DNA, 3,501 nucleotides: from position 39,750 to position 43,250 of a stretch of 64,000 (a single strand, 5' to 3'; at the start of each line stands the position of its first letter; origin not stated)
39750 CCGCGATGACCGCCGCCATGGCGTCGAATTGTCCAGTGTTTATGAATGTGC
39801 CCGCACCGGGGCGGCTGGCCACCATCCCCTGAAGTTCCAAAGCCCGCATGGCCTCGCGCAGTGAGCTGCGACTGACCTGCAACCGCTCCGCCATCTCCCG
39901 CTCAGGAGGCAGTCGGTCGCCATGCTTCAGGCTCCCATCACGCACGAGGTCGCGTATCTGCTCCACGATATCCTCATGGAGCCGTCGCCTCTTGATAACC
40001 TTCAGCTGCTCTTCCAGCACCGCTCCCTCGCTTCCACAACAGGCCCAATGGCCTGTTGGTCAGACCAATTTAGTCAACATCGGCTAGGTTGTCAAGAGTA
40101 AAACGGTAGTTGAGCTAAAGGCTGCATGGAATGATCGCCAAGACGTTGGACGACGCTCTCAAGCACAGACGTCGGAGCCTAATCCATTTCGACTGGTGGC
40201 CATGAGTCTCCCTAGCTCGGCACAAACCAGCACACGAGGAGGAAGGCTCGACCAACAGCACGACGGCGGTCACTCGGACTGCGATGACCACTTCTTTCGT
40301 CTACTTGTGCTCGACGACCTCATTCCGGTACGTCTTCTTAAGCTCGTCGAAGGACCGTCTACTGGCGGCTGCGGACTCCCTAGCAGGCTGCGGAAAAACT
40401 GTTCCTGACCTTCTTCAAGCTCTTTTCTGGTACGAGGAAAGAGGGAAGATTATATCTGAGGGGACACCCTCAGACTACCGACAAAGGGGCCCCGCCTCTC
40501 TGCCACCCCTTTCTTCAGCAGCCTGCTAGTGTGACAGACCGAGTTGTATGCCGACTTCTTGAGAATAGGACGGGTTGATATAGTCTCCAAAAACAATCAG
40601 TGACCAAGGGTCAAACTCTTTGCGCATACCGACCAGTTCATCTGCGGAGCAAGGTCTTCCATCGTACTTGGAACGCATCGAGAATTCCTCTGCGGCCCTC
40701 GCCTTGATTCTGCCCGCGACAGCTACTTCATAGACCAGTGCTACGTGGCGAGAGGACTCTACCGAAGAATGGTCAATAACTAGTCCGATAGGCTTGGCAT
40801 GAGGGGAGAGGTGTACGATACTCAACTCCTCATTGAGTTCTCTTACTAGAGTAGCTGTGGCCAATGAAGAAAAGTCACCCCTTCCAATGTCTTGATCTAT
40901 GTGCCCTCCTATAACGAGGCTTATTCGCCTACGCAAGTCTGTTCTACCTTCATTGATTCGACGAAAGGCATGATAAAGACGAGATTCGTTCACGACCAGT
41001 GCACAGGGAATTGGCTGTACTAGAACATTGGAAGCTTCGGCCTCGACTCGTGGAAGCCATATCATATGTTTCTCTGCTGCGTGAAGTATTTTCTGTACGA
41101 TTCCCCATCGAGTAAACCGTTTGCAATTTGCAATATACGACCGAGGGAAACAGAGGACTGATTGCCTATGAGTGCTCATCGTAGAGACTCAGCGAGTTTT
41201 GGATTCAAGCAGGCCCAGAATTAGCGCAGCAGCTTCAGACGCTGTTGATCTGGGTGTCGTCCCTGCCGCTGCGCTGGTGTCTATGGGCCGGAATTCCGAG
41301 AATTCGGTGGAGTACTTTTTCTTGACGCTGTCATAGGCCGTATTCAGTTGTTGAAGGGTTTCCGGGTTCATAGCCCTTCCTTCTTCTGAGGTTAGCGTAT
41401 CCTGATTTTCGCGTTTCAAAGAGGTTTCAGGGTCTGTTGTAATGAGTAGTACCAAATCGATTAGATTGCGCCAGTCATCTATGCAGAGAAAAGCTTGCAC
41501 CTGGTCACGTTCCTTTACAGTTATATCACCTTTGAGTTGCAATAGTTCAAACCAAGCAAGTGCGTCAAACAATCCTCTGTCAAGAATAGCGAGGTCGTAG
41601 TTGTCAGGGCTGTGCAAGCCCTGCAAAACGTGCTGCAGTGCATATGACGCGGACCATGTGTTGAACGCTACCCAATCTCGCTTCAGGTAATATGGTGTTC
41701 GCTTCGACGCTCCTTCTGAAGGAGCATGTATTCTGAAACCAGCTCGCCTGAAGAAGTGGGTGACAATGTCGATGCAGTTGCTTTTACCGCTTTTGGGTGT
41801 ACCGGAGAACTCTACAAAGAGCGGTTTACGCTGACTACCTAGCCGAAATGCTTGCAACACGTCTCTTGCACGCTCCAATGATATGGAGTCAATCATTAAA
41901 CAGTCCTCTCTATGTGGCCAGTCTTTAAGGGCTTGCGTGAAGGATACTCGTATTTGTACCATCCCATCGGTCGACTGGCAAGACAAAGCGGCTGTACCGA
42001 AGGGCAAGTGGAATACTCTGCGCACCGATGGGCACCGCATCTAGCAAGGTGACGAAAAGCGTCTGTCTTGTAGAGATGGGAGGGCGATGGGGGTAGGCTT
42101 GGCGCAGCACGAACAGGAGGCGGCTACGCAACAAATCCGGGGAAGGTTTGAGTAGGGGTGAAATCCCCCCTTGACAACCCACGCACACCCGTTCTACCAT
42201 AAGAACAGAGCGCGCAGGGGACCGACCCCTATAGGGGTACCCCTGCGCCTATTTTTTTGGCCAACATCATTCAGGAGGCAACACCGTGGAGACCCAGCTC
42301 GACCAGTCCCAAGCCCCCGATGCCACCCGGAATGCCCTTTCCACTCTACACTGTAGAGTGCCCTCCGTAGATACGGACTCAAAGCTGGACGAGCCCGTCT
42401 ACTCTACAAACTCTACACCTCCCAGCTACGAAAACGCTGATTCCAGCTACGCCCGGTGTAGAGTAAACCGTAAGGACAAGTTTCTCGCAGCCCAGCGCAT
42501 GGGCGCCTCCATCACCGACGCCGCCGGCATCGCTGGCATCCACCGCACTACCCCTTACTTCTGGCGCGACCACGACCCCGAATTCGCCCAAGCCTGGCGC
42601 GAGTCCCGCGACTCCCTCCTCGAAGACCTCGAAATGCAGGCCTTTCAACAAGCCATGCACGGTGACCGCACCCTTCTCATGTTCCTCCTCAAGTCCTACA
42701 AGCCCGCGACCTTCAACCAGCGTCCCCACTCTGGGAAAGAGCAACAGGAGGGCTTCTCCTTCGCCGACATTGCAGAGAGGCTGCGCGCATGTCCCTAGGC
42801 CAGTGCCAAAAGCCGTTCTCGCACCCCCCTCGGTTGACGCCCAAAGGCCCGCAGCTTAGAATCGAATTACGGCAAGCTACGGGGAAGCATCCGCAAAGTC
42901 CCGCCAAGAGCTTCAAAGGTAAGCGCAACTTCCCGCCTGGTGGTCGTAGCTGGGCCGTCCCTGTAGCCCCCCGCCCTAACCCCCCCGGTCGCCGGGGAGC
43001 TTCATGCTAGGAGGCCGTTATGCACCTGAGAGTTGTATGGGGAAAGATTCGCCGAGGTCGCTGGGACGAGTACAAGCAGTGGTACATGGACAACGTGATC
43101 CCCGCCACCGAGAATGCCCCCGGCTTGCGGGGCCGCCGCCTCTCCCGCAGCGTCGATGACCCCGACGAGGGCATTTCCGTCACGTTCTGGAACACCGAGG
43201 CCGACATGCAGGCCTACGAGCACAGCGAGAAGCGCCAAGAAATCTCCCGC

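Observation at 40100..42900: Low-GC island with a dNK-like P-loop kinase plus divergent Nudix-like operon next to an orphan phage TerS-like gene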

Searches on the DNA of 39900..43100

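Call 79: search_rna_families(source=window, start=39900, end=43100, threshold=evalue, max_evalue=1)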
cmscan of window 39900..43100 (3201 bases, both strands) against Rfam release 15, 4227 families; matches with E-value up to 1: 0.
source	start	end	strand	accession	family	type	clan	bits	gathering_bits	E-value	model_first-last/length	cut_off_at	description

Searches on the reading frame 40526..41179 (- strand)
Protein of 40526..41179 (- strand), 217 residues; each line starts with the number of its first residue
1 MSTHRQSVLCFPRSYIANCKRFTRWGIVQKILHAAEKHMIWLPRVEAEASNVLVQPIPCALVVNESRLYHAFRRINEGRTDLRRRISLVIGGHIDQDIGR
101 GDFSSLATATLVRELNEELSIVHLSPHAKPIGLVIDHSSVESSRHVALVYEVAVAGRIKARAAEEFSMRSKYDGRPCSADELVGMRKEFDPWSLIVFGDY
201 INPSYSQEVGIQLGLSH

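Call 3: search_protein_families(library=pfam, proteins=[window:40526-41179:-], max_evalue=1)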
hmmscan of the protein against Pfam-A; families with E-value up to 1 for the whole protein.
window:40526-41179:- (217 aa): 1 family
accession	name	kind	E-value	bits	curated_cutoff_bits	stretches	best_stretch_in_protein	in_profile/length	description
PF00293.34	NUDIX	-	0.16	12.4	21.1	1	107-168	44-109/134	NUDIX domain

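Call 4: search_protein_families(library=padloc, proteins=[window:40526-41179:-], max_evalue=1)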
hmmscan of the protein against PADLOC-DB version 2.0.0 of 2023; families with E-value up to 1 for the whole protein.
window:40526-41179:- (217 aa): 0 families

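Call 5: search_protein_families(library=ncbifam, proteins=[window:40526-41179:-], max_evalue=1)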
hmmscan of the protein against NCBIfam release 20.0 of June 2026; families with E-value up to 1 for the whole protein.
window:40526-41179:- (217 aa): 0 families

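Call 7: find_homologous_proteins(query=window:40526-41179:-)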
Query window:40526-41179:- (217 aa): 76 proteins with E <= 0.001 among 343 candidates.
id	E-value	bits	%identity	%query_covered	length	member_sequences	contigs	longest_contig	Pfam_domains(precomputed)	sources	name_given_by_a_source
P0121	1.8e-136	471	98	100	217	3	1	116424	-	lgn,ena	-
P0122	1.4e-103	363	73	100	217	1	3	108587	-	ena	-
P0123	1.3e-97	344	70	100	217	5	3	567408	-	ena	-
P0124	5.9e-89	315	64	99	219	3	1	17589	-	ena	-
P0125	3.1e-82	293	62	100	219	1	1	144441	-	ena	-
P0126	5.4e-82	293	72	86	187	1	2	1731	-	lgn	-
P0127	3.9e-81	290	61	100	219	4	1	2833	-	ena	-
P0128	1.1e-77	279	71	82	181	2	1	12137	-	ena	-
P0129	2.0e-76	275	61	99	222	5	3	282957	-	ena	-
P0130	1.1e-74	269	58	99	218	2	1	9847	-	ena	-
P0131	2.7e-72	261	59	97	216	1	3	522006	-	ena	-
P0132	7.9e-67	243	56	98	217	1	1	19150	-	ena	-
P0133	7.6e-66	240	54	95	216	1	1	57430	-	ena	-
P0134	9.6e-66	240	55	99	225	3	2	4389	-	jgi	jgi:predicted NUDIX family phosphoesterase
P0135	1.2e-64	236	54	94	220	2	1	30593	-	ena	-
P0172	1.3e-52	197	51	92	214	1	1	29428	PF00293.35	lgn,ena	-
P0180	6.3e-49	185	46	97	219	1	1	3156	PF00293.35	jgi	jgi:predicted NUDIX family phosphoesterase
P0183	5.1e-46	175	44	96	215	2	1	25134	PF00293.35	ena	-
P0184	1.3e-45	174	43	96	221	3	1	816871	PF00293.35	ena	-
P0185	1.7e-44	170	41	100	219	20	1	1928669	PF00293.35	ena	-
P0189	2.2e-41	160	38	95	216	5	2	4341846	PF00293.35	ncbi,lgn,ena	-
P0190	2.9e-41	160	41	97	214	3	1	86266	PF00293.35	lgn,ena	-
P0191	1.1e-39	154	38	95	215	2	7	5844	PF00293.35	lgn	-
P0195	2.7e-30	124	46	75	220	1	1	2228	PF00293.35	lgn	-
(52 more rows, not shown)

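Call 14: search_solved_structures(query=A1, max_evalue=1, show_alignments=2)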
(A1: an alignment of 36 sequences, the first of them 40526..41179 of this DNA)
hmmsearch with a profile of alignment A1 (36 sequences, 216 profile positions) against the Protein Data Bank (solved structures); distinct sequences matched with E-value up to 1: 1.
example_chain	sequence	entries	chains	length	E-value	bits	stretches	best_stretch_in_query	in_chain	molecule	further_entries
3e57_A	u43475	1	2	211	5.9e-11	45.2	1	28-193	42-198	uncharacterized protein Tm1382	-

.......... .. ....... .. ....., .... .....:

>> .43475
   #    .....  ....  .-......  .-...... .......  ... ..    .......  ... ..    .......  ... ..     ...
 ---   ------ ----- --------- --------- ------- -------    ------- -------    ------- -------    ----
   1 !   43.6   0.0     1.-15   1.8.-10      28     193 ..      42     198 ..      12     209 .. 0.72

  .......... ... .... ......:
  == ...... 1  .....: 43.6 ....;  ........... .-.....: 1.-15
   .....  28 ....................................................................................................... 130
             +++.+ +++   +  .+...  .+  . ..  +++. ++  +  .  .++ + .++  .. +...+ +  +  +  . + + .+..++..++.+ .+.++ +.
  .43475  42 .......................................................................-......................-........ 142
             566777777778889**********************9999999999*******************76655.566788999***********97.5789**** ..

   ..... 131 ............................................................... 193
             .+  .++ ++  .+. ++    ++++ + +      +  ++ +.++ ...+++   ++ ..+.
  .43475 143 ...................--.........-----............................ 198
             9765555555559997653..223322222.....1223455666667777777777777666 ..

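Call 21: search_protein_families(library=phrogs, proteins=[window:40526-41179:-], max_evalue=0.1)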
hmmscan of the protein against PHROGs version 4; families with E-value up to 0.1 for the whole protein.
window:40526-41179:- (217 aa): 1 family
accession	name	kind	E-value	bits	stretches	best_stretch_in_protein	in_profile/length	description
phrog_8902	-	unknown function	8.9e-18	65.6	1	46-198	69-231/238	-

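Call 25: find_related_loci(query=A1, collection=viral_contigs, flank=8000)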
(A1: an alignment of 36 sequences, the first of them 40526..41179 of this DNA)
Query A1 (217 aa) in viral_contigs; peptide patterns used: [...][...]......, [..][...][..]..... (x = any residue, [..] = any of these).
49 stretches matched a pattern, but none encodes a relative of the query by tblastn (E <= 1e-3).

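Call 26: predict_structure(alignment_id=A1)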
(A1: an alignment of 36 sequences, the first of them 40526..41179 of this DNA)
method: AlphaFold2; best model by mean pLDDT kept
length: 217 residues; sequences in the alignment: 36
mean_pLDDT: 90.7   pTM: 0.86
mean pLDDT of the five models: 90.7, 89.9, 89.1, 88.5, 88.4
residues with pLDDT >= 90: 164; 70-90: 37; 50-70: 11; < 50: 5
segments of 3 or more residues with pLDDT < 50: 215-217
pLDDT, mean of each block of 10 residues (from residue 1): 74 97 97 97 96 98 96 88 92 89 95 95 90 94 95 93 91 91 94 96 74 50
secondary structure, 60 per line:
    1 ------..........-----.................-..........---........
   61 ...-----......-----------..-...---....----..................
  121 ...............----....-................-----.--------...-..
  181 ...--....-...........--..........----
elements in order: E7-12 H13-16 E22-24 H25-38 E40-43 H44-49 E53-63 E69-74 E89-91 H103-118 E119-135 H140-143 E145-160 E175-177 H179-183 H191-201 H204-213

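Call 29: fold_search(model_id=the predicted structure, library=pdb)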
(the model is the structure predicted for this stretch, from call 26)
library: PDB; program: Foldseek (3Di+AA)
matches with E <= 10: 646; with E <= 0.001: 26
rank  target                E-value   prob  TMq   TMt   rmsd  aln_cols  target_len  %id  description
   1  3e57_B                2.9e-11  1.00  0.68  0.80   3.5       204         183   18  Crystal structure of Tm1382, a putative Nudix hydrolase (released 2008-09-30)
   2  3e57_A                8.0e-11  1.00  0.66  0.78   3.8       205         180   18  Crystal structure of Tm1382, a putative Nudix hydrolase (released 2008-09-30)
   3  2fkb_A                1.0e-05  1.00  0.55  0.72   3.6       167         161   16  Crystal structure of a putative enzyme (possible Nudix hydrolase) from Escherichia Coli K12 (released 2006-02-21)
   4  3oga_B                6.1e-05  1.00  0.47  0.75   3.4       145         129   19  1.75 Angstrom resolution crystal structure of a putative NTP pyrophosphohydrolase (yfaO) from Salmonella typhimurium L (released 2010-10-06)
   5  3grn_B                6.5e-05  1.00  0.43  0.65   5.8       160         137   16  CRYSTAL STRUCTURE OF MUTT PROTEIN FROM Methanosarcina mazei Go1 (released 2009-04-07)
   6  2fkb_C                7.3e-05  1.00  0.53  0.67   8.3       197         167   15  Crystal structure of a putative enzyme (possible Nudix hydrolase) from Escherichia Coli K12 (released 2006-02-21)
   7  3a6t_A                1.1e-04  1.00  0.36  0.57   5.8       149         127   17  Crystal structure of MutT-8-OXO-DGMP complex (released 2009-10-27)
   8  3n77_A                1.3e-04  1.00  0.43  0.63   6.1       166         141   16  Crystal structure of Idp01880, putative NTP pyrophosphohydrolase of Salmonella typhimurium LT2 (released 2010-08-18)
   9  3a6u                  1.5e-04  1.00  0.35  0.55   5.9       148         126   18  Crystal structure of MutT-8-OXO-dGMP-MN(II) complex (released 2009-10-27)
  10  6dt3_A                1.5e-04  1.00  0.38  0.55   8.2       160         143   16  1.2 Angstrom Resolution Crystal Structure of Nucleoside Triphosphatase NudI from Klebsiella pneumoniae in Complex with (released 2018-06-27)
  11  3grn_A                1.7e-04  1.00  0.48  0.71   4.4       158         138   18  CRYSTAL STRUCTURE OF MUTT PROTEIN FROM Methanosarcina mazei Go1 (released 2009-04-07)
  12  8zr8_A                2.7e-04  1.00  0.40  0.47   8.9       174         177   13  The Crystal Structure of Nudix Hydrolase from Bacillus methanolicus C1 (released 2025-06-04)
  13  6dt3_B                2.9e-04  1.00  0.42  0.61   6.0       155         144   17  1.2 Angstrom Resolution Crystal Structure of Nucleoside Triphosphatase NudI from Klebsiella pneumoniae in Complex with (released 2018-06-27)
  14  2o5f_B                3.3e-04  1.00  0.47  0.60   4.6       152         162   15  Crystal Structure of DR0079 from Deinococcus radiodurans at 1.9 Angstrom Resolution (released 2007-12-18)
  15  3hyq                  3.5e-04  1.00  0.44  0.59   6.4       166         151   15  Crystal Structure of Isopentenyl-Diphosphate delta-Isomerase from Salmonella entericase (released 2009-06-30)
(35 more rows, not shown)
